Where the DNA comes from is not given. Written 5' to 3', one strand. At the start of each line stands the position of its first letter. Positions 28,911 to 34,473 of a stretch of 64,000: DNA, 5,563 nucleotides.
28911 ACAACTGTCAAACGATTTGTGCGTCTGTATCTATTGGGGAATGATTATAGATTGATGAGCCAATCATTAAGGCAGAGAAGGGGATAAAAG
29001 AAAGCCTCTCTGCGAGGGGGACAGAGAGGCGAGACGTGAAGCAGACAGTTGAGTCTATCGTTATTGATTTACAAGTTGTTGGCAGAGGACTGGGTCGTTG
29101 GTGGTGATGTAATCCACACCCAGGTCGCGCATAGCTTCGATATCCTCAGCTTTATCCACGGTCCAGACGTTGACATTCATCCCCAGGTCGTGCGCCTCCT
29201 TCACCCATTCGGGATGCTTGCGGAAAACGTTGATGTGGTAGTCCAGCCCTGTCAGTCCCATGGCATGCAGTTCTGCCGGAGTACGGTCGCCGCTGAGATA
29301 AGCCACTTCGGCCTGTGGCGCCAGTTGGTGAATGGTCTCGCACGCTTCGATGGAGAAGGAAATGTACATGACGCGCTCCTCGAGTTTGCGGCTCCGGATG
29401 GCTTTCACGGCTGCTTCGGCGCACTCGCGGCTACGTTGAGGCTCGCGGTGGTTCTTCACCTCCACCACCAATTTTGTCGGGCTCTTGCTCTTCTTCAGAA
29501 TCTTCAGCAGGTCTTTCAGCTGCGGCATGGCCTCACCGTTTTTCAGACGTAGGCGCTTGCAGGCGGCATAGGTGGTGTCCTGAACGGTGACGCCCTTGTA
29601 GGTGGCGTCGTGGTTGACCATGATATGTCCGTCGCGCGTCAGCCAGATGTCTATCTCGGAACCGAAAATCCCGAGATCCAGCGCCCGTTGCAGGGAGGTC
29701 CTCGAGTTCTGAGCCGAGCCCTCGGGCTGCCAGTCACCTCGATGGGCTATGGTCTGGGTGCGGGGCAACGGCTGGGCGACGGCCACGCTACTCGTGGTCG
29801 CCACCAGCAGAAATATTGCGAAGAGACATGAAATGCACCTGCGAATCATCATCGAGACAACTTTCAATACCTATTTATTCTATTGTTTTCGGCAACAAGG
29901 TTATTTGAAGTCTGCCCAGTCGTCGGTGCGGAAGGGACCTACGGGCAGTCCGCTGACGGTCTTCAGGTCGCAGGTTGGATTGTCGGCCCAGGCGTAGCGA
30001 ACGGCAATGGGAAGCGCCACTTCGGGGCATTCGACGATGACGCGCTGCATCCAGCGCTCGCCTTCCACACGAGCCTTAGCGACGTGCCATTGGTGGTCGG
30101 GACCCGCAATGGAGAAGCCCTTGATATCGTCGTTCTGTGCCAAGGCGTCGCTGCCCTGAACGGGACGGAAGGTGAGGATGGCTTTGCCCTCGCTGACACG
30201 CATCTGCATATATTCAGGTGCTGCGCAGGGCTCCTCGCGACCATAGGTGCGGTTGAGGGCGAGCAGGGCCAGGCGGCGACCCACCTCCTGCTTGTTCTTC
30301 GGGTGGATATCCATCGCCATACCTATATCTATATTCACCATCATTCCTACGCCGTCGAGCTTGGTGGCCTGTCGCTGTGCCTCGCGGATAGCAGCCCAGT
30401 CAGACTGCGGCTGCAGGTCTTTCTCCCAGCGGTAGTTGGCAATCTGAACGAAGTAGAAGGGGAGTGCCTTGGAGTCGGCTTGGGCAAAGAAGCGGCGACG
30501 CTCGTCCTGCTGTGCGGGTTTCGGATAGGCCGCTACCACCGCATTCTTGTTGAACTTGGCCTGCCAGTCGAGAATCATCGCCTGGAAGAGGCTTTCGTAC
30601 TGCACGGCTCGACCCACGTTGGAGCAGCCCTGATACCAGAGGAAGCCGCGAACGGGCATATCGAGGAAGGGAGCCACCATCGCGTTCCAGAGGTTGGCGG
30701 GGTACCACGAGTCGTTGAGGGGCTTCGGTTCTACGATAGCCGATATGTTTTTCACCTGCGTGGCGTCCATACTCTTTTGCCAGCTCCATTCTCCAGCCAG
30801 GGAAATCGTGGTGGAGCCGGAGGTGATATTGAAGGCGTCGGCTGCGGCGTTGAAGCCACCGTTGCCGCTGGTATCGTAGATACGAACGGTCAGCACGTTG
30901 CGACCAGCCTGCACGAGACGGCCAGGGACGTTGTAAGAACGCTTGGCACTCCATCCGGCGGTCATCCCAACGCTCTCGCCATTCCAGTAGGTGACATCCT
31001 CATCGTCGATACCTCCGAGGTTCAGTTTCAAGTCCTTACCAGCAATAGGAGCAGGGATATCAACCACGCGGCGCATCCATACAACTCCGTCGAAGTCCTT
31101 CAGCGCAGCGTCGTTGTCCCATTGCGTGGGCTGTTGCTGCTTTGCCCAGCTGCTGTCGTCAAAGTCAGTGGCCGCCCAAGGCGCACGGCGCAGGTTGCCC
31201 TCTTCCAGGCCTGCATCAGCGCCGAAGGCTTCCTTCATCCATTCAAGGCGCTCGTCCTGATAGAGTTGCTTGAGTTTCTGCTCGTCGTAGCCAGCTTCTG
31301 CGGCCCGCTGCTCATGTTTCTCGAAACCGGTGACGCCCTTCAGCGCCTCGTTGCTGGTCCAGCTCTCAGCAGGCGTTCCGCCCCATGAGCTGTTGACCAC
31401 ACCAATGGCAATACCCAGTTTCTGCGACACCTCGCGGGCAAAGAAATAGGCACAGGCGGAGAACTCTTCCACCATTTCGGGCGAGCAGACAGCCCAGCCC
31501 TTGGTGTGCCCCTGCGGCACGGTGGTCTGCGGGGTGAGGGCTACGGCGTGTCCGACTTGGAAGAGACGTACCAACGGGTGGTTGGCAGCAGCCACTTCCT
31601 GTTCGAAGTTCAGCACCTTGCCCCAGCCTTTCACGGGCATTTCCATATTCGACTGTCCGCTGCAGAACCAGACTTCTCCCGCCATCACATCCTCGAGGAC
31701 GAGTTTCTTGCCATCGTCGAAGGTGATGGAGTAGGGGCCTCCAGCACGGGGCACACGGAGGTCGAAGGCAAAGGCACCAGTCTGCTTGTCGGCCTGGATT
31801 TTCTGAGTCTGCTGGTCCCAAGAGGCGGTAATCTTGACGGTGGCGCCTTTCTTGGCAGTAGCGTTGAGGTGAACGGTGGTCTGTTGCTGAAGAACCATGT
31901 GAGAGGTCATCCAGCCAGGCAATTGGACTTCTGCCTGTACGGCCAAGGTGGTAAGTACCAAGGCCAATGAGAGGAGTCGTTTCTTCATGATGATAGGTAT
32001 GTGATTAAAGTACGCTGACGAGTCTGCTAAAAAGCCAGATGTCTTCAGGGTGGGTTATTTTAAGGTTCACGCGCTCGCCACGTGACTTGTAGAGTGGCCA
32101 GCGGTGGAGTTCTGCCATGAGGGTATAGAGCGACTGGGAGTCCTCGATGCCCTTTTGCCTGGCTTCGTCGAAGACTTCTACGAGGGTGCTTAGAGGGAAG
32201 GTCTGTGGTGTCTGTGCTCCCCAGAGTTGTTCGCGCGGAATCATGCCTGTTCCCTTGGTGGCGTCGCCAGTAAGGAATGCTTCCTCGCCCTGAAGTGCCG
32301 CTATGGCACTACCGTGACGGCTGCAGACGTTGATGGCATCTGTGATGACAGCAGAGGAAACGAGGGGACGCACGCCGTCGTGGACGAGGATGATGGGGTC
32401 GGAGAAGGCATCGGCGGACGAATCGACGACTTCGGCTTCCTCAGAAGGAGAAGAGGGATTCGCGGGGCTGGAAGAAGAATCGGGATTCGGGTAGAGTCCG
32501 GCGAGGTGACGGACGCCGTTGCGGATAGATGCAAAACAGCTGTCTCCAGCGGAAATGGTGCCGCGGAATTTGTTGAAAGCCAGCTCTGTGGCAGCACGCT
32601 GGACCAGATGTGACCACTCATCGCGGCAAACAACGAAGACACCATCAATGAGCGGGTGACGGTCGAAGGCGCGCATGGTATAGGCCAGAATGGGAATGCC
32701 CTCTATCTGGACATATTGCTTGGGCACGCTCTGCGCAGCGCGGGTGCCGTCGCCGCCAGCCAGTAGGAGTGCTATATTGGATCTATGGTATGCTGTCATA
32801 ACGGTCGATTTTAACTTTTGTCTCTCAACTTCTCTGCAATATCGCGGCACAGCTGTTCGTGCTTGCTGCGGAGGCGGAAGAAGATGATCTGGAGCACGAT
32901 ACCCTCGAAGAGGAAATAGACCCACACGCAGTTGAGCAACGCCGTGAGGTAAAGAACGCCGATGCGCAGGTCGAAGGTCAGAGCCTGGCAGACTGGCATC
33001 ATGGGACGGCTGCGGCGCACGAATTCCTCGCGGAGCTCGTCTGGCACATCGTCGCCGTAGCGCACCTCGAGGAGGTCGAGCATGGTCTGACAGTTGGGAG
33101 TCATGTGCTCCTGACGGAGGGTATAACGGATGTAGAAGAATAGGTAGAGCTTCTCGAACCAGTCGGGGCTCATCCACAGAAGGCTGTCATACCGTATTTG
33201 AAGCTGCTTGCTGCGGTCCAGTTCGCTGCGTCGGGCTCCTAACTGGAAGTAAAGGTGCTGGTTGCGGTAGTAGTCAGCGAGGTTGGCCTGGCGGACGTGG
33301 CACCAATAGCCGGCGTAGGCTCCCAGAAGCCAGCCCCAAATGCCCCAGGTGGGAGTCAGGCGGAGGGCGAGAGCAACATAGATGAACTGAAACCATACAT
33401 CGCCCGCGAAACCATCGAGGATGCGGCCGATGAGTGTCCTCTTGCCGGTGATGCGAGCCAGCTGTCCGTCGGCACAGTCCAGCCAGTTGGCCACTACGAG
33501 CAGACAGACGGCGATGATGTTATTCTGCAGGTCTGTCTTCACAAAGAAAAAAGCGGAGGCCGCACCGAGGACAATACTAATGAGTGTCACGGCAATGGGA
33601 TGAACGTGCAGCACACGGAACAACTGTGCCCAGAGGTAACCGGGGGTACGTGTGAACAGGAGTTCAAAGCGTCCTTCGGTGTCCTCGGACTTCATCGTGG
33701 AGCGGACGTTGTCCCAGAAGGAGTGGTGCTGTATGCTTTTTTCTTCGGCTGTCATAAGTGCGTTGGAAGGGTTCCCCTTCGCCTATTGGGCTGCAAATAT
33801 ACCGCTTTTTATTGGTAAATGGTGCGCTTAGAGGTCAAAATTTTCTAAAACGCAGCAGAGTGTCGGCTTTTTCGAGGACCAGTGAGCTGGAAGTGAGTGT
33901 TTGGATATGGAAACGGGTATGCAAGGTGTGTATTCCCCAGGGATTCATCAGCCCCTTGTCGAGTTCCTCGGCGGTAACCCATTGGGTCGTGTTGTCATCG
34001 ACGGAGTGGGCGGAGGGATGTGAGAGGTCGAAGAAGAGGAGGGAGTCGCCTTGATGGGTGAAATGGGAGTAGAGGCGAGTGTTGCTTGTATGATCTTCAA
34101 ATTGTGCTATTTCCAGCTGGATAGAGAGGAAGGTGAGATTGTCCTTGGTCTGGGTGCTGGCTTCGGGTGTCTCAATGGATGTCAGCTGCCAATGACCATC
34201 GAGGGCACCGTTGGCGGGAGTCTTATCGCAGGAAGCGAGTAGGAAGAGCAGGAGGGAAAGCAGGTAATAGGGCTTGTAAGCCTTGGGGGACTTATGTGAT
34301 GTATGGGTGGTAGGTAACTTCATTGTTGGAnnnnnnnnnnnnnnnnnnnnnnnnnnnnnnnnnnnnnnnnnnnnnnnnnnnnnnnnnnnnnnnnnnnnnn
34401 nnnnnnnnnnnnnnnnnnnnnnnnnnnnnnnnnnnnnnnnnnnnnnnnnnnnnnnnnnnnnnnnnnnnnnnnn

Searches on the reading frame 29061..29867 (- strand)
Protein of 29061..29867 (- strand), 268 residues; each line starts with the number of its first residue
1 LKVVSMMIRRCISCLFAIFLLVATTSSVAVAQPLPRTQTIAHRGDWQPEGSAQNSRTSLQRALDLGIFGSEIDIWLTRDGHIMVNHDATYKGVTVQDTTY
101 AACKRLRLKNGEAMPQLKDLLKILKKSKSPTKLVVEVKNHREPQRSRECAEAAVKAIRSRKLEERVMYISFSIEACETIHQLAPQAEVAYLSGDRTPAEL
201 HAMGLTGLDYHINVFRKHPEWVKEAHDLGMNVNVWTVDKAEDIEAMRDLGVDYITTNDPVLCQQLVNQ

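Call 9: search_protein_families(library=pfam, proteins=[window:29061-29867:-])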
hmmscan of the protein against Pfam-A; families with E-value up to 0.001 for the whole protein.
window:29061-29867:- (268 aa): 2 families
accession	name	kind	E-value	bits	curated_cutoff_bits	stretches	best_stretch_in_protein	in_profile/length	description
PF03009.23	GDPD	-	1.6e-26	94.3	23.6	1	53-259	10-242/244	Glycerophosphoryl diester phosphodiesterase family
PF13653.12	GDPD_2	-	4.7e-07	30.5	27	1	232-259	2-29/30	Glycerophosphoryl diester phosphodiesterase family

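Call 15: find_encoding_contigs(protein=window:29061-29867:-, flank=6000, max_places=10)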
Protein window:29061-29867:- (268 aa): 10 contigs read that carry it; 2 places shown.
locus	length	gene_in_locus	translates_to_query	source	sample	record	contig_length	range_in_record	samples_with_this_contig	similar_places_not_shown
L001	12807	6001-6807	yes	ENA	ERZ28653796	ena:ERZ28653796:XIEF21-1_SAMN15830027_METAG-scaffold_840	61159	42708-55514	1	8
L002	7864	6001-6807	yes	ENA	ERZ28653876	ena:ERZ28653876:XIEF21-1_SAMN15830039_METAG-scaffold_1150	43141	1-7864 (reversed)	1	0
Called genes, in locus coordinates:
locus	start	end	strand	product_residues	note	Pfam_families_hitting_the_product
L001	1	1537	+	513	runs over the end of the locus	-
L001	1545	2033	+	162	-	PF16585:Lipocalin_8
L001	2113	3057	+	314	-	PF01066:CDP-OH_P_transf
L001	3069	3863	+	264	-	PF01128:IspD, PF12804:NTP_transf_3, PF01128:IspD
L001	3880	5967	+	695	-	PF03629:SASA (faint)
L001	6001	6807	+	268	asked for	PF03009:GDPD, PF13653:GDPD_2 (weak)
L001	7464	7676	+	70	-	-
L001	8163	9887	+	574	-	PF02518:HATPase_c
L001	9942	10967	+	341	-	PF02743:dCache_1 (weak), PF22673:MCP-like_PDC_1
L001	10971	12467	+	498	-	PF22673:MCP-like_PDC_1 (weak), PF02743:dCache_1, PF00672:HAMP (weak)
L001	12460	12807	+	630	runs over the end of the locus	PF02743:dCache_1, PF22673:MCP-like_PDC_1, PF02518:HATPase_c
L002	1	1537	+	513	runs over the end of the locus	-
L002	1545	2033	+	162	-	PF16585:Lipocalin_8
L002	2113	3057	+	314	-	PF01066:CDP-OH_P_transf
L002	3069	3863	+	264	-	PF01128:IspD, PF12804:NTP_transf_3, PF01128:IspD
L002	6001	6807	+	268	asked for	PF03009:GDPD, PF13653:GDPD_2 (weak)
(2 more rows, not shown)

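Call 22: find_related_loci(query=window:29061-29867:-, collection=genome_contigs, flank=10000)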
Query window:29061-29867:- (268 aa) in genome_contigs; peptide patterns used: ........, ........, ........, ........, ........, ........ (x = any residue, [..] = any of these).
51 stretches matched a pattern; 16 encode a relative of the query (tblastn E <= 1e-3); 16 distinct loci.
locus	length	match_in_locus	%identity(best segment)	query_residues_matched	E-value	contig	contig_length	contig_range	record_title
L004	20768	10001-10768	75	19-268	4e-130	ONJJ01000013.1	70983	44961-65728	uncultured Prevotellaceae bacterium isolate RUG367 genome assembly, contig: scaffold_140, whole genome shotgun sequence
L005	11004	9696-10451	75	15-266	1e-128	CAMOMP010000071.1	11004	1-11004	MAG: uncultured Prevotellaceae bacterium isolate SRR873608_bin.136_metaWRAP_v1.3_MAG genome assembly, contig: NODE_19018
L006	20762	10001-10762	72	16-266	6e-126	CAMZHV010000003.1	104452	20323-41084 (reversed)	MAG TPA_asm: uncultured Prevotellaceae bacterium isolate SRR10912539_bin.53_metaWRAP_v1.3_MAG genome assembly, contig: E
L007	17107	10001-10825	72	6-268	6e-123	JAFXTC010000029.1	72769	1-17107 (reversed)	MAG: Bacteroidaceae bacterium isolate RGIG6721 Sheep_Rumen-2__c497783, whole genome shotgun sequence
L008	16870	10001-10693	81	37-267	4e-123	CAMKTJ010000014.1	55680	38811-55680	MAG: uncultured Prevotellaceae bacterium isolate SRR12081302_bin.49_metaWRAP_v1.3_MAG genome assembly, contig: ERZ122897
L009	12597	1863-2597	74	15-259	5e-122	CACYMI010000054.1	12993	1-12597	MAG: uncultured Bacteroidales bacterium isolate RUG12069 genome assembly, contig: RUG12069_asm_54, whole genome shotgun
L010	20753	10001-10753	73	16-267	4e-117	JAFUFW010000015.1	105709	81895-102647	MAG: Bacteroidaceae bacterium isolate RGIG4457 Roe_deer_Omasum-4__c2906, whole genome shotgun sequence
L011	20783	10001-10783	73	2-268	2e-124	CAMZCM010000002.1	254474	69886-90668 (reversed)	MAG TPA_asm: uncultured Prevotellaceae bacterium isolate SRR10912534_bin.95_metaWRAP_v1.3_MAG genome assembly, contig: E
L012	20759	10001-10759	51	7-262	7e-86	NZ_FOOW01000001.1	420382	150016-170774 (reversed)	Prevotella sp. KH2C16, whole genome shotgun sequence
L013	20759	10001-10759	50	7-262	4e-83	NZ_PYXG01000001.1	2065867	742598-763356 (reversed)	Prevotella sp. oral taxon 376 strain F0043 scf7180000000008, whole genome shotgun sequence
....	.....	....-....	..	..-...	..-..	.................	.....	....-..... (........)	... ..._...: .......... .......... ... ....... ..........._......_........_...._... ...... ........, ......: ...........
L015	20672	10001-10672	52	38-261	2e-76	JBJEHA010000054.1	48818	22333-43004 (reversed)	MAG: Prevotella sp. isolate SARD13_bin.030 NODE_357_length_48818_cov_18.391875, whole genome shotgun sequence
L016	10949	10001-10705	49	25-259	1e-70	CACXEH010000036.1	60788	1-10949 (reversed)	MAG: uncultured Bacteroidales bacterium isolate RUG11179 genome assembly, contig: RUG11179_asm_36, whole genome shotgun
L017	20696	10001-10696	47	28-259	1e-69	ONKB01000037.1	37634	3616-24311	uncultured Prevotellaceae bacterium isolate RUG376 genome assembly, contig: k87_6846659, whole genome shotgun sequence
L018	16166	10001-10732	46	25-268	3e-67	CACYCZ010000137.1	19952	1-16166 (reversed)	MAG: uncultured Bacteroidales bacterium isolate RUG11829 genome assembly, contig: RUG11829_asm_137, whole genome shotgun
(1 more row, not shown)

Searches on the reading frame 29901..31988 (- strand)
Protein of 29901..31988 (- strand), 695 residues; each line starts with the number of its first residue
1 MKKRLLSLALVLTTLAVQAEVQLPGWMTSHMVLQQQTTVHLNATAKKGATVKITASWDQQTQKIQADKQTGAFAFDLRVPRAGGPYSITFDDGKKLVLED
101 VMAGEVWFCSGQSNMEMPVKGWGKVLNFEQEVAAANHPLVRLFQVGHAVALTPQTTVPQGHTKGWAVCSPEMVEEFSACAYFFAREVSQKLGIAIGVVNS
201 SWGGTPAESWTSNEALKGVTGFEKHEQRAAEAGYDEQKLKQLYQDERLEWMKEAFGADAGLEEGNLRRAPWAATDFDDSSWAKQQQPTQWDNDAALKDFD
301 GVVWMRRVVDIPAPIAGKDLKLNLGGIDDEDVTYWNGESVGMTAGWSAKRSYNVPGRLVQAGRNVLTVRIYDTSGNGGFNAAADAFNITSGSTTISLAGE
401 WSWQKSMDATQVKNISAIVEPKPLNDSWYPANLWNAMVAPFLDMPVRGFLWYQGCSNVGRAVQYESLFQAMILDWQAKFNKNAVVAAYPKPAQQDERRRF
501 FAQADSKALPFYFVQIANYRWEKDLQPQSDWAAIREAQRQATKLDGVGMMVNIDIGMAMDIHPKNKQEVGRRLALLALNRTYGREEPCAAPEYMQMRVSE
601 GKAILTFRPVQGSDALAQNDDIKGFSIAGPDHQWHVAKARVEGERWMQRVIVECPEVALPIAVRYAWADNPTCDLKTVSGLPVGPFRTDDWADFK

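Call 9: search_protein_families(library=pfam, proteins=[window:29901-31988:-])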
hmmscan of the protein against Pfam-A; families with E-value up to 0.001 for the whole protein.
window:29901-31988:- (695 aa): 2 families
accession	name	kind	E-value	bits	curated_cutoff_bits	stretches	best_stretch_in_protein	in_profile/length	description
PF03629.24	SASA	-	1.2e-12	48.4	24.8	1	105-214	3-102/226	Carbohydrate esterase, sialic acid-specific acetylesterase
PF02837.24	Glyco_hydro_2_N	-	3.5e-05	24.3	28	1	277-373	41-136/169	Glycosyl hydrolases family 2, sugar binding domain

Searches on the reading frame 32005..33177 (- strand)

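Call 9: search_protein_families(library=pfam, proteins=[window:32005-33177:-])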
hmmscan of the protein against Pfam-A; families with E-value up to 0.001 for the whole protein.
window:32005-33177:- (390 aa): 2 families
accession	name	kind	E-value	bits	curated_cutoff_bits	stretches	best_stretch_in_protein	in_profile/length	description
PF01128.25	IspD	-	3.3e-27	96.1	27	2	259-381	91-213/221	2-C-methyl-D-erythritol 4-phosphate cytidylyltransferase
PF12804.13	NTP_transf_3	-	5.4e-08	33.6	27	1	136-225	1-83/160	MobA-like NTP transferase domain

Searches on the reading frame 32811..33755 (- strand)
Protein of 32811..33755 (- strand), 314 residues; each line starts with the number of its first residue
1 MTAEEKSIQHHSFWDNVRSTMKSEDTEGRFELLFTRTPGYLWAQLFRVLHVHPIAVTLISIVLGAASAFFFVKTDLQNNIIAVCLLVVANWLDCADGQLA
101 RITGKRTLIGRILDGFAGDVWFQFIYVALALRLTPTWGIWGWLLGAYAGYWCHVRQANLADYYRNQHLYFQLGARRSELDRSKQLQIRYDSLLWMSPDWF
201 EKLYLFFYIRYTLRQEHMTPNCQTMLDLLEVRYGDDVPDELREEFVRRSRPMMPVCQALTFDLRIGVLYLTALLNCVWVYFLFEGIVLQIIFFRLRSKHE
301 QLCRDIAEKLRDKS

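Call 9: search_protein_families(library=pfam, proteins=[window:32811-33755:-])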
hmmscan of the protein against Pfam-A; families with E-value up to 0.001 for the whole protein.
window:32811-33755:- (314 aa): 1 family
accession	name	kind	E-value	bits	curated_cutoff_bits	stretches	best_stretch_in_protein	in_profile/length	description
PF01066.26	CDP-OH_P_transf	-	8.4e-11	42.9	22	1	52-143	3-90/152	CDP-alcohol phosphatidyltransferase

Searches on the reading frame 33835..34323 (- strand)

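Call 9: search_protein_families(library=pfam, proteins=[window:33835-34323:-])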
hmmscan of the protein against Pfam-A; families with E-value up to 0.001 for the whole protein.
window:33835-34323:- (162 aa): 1 family
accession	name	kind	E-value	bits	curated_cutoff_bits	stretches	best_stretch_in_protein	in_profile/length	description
PF16585.11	Lipocalin_8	-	2.9e-24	86.5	27.2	1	28-162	2-135/135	Lipocalin-like domain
